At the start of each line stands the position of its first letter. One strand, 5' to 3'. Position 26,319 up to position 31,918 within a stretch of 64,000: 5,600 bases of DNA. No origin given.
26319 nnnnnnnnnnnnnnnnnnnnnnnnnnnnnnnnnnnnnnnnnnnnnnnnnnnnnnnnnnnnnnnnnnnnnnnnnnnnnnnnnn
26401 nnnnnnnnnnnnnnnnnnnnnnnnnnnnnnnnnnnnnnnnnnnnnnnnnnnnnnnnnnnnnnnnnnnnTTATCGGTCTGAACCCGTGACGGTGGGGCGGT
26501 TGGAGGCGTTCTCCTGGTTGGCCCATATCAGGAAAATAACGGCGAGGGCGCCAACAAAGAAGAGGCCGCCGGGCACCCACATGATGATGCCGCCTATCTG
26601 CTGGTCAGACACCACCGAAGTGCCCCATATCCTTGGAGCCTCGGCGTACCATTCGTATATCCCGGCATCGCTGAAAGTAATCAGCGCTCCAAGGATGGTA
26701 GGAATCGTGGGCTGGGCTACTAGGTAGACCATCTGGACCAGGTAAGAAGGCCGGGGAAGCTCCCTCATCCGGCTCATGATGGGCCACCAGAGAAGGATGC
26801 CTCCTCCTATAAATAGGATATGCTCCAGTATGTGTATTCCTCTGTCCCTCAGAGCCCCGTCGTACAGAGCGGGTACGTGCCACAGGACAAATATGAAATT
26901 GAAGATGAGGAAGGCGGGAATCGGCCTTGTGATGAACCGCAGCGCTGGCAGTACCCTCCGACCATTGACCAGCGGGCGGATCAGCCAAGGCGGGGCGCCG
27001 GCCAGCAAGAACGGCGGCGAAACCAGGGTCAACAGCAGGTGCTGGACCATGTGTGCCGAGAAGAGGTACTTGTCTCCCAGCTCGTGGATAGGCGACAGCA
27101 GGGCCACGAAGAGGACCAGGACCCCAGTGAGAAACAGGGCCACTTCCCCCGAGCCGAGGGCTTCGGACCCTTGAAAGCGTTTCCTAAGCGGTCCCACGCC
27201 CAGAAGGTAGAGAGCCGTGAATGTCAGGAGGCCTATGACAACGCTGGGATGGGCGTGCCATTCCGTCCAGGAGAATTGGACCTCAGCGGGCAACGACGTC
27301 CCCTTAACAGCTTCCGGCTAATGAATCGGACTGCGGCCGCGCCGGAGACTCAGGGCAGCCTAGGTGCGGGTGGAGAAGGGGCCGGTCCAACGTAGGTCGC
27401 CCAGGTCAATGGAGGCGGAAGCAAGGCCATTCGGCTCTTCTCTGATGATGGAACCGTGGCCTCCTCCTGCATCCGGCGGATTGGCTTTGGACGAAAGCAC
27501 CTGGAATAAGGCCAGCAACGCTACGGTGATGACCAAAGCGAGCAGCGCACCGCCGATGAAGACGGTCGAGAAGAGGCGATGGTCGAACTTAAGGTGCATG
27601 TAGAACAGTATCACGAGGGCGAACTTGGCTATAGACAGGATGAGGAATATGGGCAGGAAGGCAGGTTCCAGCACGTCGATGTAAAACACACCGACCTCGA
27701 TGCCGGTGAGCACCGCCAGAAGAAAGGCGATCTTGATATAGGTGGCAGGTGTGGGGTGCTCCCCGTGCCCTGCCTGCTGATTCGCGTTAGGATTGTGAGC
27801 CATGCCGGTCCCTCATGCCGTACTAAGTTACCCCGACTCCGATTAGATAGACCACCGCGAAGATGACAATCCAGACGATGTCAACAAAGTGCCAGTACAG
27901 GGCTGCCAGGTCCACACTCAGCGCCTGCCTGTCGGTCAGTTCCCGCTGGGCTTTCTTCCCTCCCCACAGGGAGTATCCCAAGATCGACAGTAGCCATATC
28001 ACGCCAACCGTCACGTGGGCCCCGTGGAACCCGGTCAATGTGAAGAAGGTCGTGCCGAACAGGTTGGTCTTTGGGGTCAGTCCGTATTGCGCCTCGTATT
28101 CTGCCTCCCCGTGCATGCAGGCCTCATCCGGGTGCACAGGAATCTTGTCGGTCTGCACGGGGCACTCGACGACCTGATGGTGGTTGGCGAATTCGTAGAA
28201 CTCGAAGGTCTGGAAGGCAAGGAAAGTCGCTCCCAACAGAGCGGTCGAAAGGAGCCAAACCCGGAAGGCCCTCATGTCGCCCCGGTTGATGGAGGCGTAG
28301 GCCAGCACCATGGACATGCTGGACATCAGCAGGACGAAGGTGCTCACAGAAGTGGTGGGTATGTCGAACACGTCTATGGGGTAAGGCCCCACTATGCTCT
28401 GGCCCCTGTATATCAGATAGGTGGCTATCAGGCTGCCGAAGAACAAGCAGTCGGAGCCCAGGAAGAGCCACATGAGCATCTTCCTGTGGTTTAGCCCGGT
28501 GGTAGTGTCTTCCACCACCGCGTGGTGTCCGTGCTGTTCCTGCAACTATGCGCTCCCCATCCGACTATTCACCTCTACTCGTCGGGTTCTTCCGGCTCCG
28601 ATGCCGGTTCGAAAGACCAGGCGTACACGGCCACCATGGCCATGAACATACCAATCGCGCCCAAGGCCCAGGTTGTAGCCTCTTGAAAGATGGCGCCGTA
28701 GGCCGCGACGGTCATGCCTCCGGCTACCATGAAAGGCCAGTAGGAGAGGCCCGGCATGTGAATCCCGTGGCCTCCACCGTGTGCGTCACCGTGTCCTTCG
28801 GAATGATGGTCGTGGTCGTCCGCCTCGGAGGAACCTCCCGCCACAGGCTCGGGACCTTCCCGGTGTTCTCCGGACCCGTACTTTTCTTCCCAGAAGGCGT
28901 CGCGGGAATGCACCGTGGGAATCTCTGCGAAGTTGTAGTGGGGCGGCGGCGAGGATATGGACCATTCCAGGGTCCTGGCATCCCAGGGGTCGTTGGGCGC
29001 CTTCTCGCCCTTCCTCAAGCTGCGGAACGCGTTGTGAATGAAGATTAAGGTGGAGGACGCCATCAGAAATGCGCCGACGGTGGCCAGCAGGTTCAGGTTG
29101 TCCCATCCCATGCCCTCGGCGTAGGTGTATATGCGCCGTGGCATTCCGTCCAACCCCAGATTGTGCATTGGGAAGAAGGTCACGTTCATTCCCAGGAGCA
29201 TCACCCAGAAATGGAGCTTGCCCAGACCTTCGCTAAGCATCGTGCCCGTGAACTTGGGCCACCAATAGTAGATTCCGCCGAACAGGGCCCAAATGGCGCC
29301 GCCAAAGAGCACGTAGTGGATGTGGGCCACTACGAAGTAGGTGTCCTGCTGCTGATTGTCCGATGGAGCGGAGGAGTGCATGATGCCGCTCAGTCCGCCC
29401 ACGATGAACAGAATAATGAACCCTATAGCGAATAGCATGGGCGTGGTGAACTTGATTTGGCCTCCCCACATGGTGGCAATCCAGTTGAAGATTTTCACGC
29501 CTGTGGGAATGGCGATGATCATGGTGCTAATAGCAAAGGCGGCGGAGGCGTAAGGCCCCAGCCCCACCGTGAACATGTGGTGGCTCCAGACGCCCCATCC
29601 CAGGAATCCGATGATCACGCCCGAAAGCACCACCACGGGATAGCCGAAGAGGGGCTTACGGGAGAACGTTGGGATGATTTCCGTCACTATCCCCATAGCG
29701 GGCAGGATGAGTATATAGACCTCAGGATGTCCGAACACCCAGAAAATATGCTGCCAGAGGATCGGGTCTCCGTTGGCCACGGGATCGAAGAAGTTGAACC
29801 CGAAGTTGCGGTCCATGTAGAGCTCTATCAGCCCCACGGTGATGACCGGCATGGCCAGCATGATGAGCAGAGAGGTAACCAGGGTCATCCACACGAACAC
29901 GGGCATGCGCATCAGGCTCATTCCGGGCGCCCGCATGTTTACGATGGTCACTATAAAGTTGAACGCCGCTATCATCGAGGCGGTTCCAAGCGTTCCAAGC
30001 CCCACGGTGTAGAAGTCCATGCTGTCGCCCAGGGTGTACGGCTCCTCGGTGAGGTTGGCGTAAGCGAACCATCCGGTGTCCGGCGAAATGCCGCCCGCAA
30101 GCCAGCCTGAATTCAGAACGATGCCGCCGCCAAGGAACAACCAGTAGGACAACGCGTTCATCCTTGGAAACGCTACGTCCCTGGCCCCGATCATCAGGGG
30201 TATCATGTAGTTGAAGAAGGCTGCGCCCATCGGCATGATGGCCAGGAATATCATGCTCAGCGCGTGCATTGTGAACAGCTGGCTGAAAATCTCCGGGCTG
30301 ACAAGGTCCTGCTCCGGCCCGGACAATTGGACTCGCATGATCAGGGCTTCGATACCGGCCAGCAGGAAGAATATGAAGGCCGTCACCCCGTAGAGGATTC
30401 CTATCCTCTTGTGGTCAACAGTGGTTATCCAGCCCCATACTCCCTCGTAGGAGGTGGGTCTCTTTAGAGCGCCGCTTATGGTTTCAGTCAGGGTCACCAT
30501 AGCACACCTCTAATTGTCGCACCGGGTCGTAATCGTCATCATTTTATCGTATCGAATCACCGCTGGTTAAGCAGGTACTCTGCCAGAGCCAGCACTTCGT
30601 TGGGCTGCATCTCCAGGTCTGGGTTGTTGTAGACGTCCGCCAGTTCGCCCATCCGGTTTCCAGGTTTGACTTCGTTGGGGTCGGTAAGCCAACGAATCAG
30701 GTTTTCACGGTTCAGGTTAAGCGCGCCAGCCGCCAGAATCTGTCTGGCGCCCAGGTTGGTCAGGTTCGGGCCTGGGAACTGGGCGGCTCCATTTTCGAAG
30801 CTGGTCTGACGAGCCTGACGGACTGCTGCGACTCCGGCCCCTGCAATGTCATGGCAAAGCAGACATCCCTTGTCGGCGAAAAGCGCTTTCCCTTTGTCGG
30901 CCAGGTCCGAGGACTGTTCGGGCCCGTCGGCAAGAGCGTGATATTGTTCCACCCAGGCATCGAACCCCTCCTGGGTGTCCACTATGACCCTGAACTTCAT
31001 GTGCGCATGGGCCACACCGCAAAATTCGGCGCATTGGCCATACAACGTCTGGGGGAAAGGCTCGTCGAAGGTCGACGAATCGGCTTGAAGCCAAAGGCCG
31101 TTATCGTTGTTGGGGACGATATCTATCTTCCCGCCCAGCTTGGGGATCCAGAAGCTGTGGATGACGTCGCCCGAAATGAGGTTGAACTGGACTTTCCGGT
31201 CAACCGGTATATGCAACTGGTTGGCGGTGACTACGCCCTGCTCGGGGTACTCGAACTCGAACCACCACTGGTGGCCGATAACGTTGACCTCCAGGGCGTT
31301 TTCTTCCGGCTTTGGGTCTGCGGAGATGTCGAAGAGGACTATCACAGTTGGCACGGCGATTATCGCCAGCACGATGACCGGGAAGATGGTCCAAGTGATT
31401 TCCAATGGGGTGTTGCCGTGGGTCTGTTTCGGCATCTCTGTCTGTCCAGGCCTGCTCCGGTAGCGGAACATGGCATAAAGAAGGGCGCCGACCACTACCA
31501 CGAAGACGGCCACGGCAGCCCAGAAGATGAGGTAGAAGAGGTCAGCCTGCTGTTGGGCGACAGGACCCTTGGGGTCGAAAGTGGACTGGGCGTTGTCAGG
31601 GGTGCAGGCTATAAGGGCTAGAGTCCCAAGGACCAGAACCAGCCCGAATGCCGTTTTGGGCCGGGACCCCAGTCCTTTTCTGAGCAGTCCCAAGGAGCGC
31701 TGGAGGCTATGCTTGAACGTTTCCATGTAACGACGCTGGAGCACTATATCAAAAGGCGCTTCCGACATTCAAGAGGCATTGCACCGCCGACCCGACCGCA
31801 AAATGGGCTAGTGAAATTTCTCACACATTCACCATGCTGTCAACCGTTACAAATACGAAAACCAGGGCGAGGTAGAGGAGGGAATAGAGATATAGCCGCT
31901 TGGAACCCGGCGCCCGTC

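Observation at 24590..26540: A 1.7 kb low-GC insertion bracketed by an exact 50-nt duplication of the ctaG 3' end, with no recombinase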

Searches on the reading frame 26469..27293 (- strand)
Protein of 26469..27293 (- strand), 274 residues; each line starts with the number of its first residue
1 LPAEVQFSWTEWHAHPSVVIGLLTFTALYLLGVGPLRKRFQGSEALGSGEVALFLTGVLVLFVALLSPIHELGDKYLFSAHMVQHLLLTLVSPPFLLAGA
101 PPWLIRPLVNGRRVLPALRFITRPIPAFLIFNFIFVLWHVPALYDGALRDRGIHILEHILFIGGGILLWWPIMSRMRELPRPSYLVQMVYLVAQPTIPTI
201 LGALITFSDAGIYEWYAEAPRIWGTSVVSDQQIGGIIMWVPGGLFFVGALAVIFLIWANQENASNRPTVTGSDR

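Call 7: search_protein_families(library=pfam, proteins=[window:26469-27293:-], max_evalue=0.01)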
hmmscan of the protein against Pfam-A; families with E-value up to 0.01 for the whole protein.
window:26469-27293:- (274 aa): 2 families
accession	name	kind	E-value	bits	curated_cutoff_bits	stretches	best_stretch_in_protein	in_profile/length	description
PF09678.15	Caa3_CtaG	-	8.7e-61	205.8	27.7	1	27-259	1-236/237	Cytochrome c oxidase caa3 assembly factor (Caa3_CtaG)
PF07185.16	DUF1404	-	0.0082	16.3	29.4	0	59-168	4-92/169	Protein of unknown function (DUF1404)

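Call 9: search_protein_families(library=ncbifam, proteins=[window:26469-27293:-], max_evalue=0.1)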
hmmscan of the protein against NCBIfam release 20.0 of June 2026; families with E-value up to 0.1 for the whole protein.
window:26469-27293:- (274 aa): 1 family
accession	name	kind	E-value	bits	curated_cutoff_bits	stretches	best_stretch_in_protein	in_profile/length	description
TIGR02737.1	caa3_CtaG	equivalog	3.5e-40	138.3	279.35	1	16-223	13-218/281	cytochrome c oxidase assembly factor CtaG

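Call 22: find_related_loci(query=A1, collection=genome_contigs, flank=6000)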
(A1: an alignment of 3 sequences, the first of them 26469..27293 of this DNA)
Query A1 (274 aa) in genome_contigs; peptide patterns used: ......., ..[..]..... (x = any residue, [..] = any of these).
34 stretches matched a pattern; 5 encode a relative of the query (tblastn E <= 1e-3); 5 distinct loci.
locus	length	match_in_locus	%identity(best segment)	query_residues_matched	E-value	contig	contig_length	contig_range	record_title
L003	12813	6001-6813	97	1-271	2e-172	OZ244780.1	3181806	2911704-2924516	MAG: Dehalococcoidia bacterium isolate 5f96cbe3-438d-44fc-9d38-e394ee4f63dc genome assembly, chromosome: 1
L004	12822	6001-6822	93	1-274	2e-169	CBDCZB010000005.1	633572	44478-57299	MAG: Dehalococcoidia bacterium isolate ba092683-2743-4c74-9192-48684eccfa31 genome assembly, contig: contig_5, whole gen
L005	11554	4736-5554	91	1-273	4e-166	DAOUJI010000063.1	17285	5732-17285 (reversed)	MAG TPA_asm: Dehalococcoidia bacterium isolate S32_258 k113_1478639, whole genome shotgun sequence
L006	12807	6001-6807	92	4-272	6e-165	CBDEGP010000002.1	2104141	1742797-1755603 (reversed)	MAG: Dehalococcoidia bacterium isolate d5c63d68-82bf-4002-88ac-25e9112c7103 genome assembly, contig: contig_2, whole gen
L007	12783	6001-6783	49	6-266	2e-75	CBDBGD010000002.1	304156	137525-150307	MAG: Dehalococcoidia bacterium isolate 071da621-6304-4d5e-9b44-e96b0957c40d genome assembly, contig: contig_2, whole gen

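Call 29: search_protein_families(library=pfam, proteins=[L006:6948-8078:+, L006:8154-8450:+], max_evalue=0.01)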
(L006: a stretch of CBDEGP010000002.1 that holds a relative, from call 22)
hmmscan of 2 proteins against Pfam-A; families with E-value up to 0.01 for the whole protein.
L006:6948-8078:+ (376 aa): 1 family
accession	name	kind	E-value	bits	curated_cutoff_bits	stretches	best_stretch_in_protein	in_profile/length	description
PF01555.25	N6_N4_Mtase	-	3.9e-39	135.3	26.7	1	29-373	1-216/221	DNA methylase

L006:8154-8450:+ (98 aa): 3 families
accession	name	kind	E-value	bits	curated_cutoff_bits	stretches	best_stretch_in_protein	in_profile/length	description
PF01844.29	HNH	-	6.7e-10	39.4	21.4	1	48-81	14-47/47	HNH endonuclease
PF14279.12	HNH_5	-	3.1e-07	30.6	27.5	1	46-90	11-55/56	HNH endonuclease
PF13395.12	HNH_4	-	4.9e-06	26.8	22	1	48-81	18-51/54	HNH endonuclease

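Call 40: find_homologous_proteins(query=window:26469-27293:-, max_evalue=1e-80)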
Query window:26469-27293:- (274 aa): 113 proteins with E <= 1e-80 among 8000 candidates.
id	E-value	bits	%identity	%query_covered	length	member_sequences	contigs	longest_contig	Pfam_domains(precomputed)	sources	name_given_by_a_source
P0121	8.3e-168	575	94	99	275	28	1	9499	PF09678.16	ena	-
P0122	3.7e-116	406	65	96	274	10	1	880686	PF09678.16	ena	-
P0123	8.4e-116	404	63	99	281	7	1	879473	PF09678.16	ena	-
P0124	1.3e-115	404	64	98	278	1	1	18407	PF09678.16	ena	-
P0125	2.0e-115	403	66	100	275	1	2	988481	PF09678.16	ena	-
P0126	1.1e-112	394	63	100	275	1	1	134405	PF09678.16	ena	-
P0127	1.6e-112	394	62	100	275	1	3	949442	PF09678.16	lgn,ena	-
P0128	3.7e-112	393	63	100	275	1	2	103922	PF09678.16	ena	-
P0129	1.3e-111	391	61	99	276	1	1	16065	PF09678.16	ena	-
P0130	6.5e-111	388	61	100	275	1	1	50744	PF09678.16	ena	-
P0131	6.9e-111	388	61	99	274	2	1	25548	PF09678.16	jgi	-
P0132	7.2e-111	388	62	100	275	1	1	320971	PF09678.16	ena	-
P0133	1.0e-110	388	62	98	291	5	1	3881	PF09678.16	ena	-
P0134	1.8e-110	387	61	97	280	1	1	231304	PF09678.16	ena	-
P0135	5.7e-110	385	61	100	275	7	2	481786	PF09678.16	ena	-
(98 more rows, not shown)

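Call 41: list_cluster_members(proteins=[P0121])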
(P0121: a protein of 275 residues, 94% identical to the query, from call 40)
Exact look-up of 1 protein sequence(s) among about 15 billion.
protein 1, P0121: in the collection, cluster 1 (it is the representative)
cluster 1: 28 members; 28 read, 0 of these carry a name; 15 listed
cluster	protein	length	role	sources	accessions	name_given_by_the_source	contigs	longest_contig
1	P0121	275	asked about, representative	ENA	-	-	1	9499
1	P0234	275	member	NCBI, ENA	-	-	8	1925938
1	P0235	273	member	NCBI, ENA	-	-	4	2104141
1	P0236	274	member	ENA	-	-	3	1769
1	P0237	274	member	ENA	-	-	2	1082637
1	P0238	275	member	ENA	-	-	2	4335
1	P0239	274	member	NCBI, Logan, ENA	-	-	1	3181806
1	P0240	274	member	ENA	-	-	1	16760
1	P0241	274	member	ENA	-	-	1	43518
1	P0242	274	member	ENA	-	-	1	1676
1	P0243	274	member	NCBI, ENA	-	-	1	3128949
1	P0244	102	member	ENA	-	-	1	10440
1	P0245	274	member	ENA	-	-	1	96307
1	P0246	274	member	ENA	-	-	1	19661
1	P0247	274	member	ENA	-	-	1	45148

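Call 43: find_encoding_contigs(protein=P0240, flank=7000, max_places=3)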
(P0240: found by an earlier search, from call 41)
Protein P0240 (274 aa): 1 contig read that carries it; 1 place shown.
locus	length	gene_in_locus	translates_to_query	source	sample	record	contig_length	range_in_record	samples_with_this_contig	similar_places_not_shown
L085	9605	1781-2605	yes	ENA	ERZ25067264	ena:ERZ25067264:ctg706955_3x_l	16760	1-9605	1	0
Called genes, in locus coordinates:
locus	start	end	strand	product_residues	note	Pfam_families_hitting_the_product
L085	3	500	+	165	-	?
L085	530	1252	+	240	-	PF00510:COX3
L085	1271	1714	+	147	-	PF03626:COX4_pro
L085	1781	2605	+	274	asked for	PF09678:Caa3_CtaG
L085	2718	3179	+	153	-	-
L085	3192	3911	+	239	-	PF00578:AhpC-TSA (weak), PF02630:SCO1-SenC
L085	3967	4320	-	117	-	PF00453:Ribosomal_L20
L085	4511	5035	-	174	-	PF05198:IF3_N, PF00707:IF3_C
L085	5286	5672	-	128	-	PF01850:PIN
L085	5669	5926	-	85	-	PF07704:PSK_trans_fac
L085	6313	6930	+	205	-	-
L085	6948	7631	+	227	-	-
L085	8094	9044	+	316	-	PF05598:DUF772, PF01609:DDE_Tnp_1, PF13612:DDE_Tnp_1_3 (weak)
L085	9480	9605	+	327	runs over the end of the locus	PF13088:BNR_2 (faint), PF25852:DUF6242_C (faint), PF02012:BNR (faint), PF14870:PSII_BNR (faint), PF15902:Sortilin-Vps10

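Call 44: find_encoding_contigs(protein=P0246, flank=7000, max_places=3)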
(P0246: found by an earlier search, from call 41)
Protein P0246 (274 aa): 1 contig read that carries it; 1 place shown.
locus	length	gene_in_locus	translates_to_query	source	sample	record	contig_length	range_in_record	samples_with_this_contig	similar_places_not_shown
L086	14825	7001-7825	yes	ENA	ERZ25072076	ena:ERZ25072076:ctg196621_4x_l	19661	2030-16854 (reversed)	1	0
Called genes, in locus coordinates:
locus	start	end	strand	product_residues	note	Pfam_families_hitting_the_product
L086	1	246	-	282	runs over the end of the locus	PF00106:adh_short, PF08659:KR, PF13561:adh_short_C2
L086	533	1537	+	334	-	PF02628:COX15-CtaA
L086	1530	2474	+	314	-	PF01040:UbiA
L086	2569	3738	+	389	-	PF02790:COX2_TM, PF00116:COX2, PF00034:Cytochrom_C (weak)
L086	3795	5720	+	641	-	PF00115:COX1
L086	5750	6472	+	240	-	PF00510:COX3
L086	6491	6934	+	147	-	PF03626:COX4_pro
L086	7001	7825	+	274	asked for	PF09678:Caa3_CtaG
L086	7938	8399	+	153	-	-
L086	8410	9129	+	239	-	PF00578:AhpC-TSA (weak), PF02630:SCO1-SenC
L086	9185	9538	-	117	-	PF00453:Ribosomal_L20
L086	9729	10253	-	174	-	PF05198:IF3_N, PF00707:IF3_C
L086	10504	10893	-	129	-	PF01850:PIN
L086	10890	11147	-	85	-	PF07704:PSK_trans_fac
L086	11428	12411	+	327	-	PF13088:BNR_2 (faint), PF25852:DUF6242_C (faint), PF02012:BNR (faint), PF14870:PSII_BNR (faint), PF15902:Sortilin-Vps10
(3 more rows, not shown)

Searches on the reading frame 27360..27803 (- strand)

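Call 7: search_protein_families(library=pfam, proteins=[window:27360-27803:-], max_evalue=0.01)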
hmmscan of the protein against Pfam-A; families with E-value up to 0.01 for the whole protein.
window:27360-27803:- (147 aa): 1 family
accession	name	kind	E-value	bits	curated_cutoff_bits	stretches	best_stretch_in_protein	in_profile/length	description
PF03626.19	COX4_pro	-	2.8e-11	44.1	28.9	1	24-94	2-72/72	Prokaryotic Cytochrome C oxidase subunit IV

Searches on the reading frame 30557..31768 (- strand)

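Call 59: search_protein_families(library=pfam, proteins=[window:30557-31768:-], max_evalue=0.00001)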
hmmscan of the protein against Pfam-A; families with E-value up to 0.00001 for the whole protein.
window:30557-31768:- (403 aa): 3 families
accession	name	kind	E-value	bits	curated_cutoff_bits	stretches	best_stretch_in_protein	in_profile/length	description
PF00116.26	COX2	-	4.8e-16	59.2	22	1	182-259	45-115/120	Cytochrome C oxidase subunit II, periplasmic domain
PF02790.20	COX2_TM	-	2.3e-12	47.4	22.8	1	67-141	12-85/88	Cytochrome C oxidase subunit II, transmembrane domain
PF00034.26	Cytochrom_C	-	7.4e-08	34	21.3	1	290-401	1-88/90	Cytochrome c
